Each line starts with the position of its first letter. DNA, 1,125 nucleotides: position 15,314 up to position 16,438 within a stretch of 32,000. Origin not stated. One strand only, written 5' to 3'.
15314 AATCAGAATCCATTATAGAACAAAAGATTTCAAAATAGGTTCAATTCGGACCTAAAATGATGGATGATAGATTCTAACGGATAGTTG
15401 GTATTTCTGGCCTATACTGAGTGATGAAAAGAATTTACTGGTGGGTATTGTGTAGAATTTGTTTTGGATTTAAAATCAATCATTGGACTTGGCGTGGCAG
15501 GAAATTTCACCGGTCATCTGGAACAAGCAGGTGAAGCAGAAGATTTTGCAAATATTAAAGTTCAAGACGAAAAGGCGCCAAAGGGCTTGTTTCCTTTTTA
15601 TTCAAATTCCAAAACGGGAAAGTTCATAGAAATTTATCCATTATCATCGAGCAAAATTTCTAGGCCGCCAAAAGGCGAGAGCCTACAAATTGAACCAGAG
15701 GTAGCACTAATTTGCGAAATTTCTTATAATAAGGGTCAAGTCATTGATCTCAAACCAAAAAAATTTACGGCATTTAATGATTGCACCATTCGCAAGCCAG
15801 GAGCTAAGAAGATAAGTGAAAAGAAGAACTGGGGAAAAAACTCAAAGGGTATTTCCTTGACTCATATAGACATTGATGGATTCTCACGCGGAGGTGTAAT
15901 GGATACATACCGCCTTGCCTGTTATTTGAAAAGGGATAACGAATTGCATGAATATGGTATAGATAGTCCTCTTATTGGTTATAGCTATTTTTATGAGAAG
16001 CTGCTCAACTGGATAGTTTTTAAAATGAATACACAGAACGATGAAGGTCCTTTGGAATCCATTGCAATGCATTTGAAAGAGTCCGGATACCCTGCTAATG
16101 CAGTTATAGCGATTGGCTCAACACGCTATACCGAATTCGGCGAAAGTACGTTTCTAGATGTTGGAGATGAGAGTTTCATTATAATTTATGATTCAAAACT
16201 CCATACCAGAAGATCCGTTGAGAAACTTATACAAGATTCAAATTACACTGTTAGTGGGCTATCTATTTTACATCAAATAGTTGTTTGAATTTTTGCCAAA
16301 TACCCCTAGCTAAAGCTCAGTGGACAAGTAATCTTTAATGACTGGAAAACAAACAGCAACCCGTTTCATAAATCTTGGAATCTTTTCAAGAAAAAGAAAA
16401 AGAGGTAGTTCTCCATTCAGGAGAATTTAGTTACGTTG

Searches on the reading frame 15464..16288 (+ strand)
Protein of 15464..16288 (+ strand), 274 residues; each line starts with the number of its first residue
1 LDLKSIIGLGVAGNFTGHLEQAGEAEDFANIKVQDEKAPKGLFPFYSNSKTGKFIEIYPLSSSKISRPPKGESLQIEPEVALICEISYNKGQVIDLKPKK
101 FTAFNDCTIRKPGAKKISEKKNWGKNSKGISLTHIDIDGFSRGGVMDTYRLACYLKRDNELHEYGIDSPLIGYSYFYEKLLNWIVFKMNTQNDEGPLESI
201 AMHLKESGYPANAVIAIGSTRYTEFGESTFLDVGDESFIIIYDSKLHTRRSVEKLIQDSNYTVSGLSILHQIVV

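Call 6: search_protein_families(library=pfam, proteins=[window:15464-16288:+], max_evalue=0.01)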
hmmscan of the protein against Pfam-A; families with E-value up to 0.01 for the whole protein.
window:15464-16288:+ (274 aa): 1 family
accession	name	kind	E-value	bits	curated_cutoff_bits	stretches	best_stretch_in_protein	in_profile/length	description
PF18985.5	DUF5718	-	8.5e-105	350.2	25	1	24-273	1-250/250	Family of unknown function (DUF5718)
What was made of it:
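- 15464..16288 (+): DUF5718 protein. Leftmost island gene, of bacterial type. PF18985, 350 bits (call 6).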

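Call 7: search_protein_families(library=ncbifam, proteins=[window:15464-16288:+], max_evalue=0.01)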
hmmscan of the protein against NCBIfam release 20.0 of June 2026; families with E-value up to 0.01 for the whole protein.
window:15464-16288:+ (274 aa): 0 families

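Call 8: find_related_loci(query=window:15464-16288:+, collection=genome_contigs, flank=10000)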
Query window:15464-16288:+ (274 aa) in genome_contigs; peptide patterns used: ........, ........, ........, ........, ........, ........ (x = any residue, [..] = any of these).
80 stretches matched a pattern; 10 encode a relative of the query (tblastn E <= 1e-3); 10 distinct loci.
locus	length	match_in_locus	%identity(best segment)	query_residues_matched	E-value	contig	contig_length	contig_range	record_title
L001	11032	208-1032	52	1-272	2e-102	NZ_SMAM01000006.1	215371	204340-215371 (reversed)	Bibersteinia trehalosi strain DSM 23101 Ga0244685_106, whole genome shotgun sequence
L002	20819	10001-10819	54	3-274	2e-97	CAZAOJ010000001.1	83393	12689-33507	MAG TPA_asm: uncultured Arcobacteraceae bacterium isolate binchicken_co380_40 genome assembly, contig: NODE_82_length_83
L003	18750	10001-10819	52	1-273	8e-95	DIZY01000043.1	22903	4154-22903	MAG TPA_asm: Helicobacteraceae bacterium UBA6016 UBA6016_contig_33069, whole genome shotgun sequence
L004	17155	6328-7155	49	1-273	8e-94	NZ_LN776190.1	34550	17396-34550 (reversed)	Necropsobacter massiliensis strain FF6, whole genome shotgun sequence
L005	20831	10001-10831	47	1-273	8e-93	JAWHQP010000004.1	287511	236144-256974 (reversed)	Pasteurellaceae bacterium LIM206 mid45_rhodentibacter_contig_4, whole genome shotgun sequence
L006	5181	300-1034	56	1-245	2e-89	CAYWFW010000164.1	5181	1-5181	MAG TPA_asm: uncultured Sulfurovum sp. isolate binchicken_co381_124 genome assembly, contig: k141_390274, whole genome s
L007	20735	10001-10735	56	1-245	7e-89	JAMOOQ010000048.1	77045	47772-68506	MAG: Campylobacteraceae bacterium isolate 4559-240_maxbin2_scaf2bin.114_VB 4559-240_scaffold_73_c1, whole genome shotgun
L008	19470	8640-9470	45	1-273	3e-76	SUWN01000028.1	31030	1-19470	MAG: Treponema bryantii isolate SIG99 NODE_30242_length_31030_cov_18.437207, whole genome shotgun sequence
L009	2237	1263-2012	46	3-252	8e-77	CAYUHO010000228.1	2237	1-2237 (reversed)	MAG TPA_asm: uncultured Piscirickettsiaceae bacterium isolate SRP345593_co1_99 genome assembly, contig: NODE_60391_lengt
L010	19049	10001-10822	52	1-274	5e-100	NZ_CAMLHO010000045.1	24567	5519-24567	MAG: uncultured Aliivibrio sp. isolate ERR4918566_bin.2_MetaWRAP_v1.1_MAG NODE_56_length_24567_cov_9.018726, whole genom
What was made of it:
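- Tried and rejected: genome_contigs scan with DUF5718 (call 8).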

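Call 51: search_protein_families(library=padloc, proteins=[window:15464-16288:+], max_evalue=0.01)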
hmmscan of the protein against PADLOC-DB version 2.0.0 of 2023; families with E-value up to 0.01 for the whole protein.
window:15464-16288:+ (274 aa): 0 families

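Call 52: search_protein_families(library=phrogs, proteins=[window:15464-16288:+], max_evalue=0.01)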
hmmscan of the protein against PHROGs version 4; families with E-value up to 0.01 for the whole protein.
window:15464-16288:+ (274 aa): 0 families

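Call 70: search_solved_structures(query=window:15464-16288:+, max_evalue=1)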
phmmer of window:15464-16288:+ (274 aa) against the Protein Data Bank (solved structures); distinct sequences matched with E-value up to 1: 0.
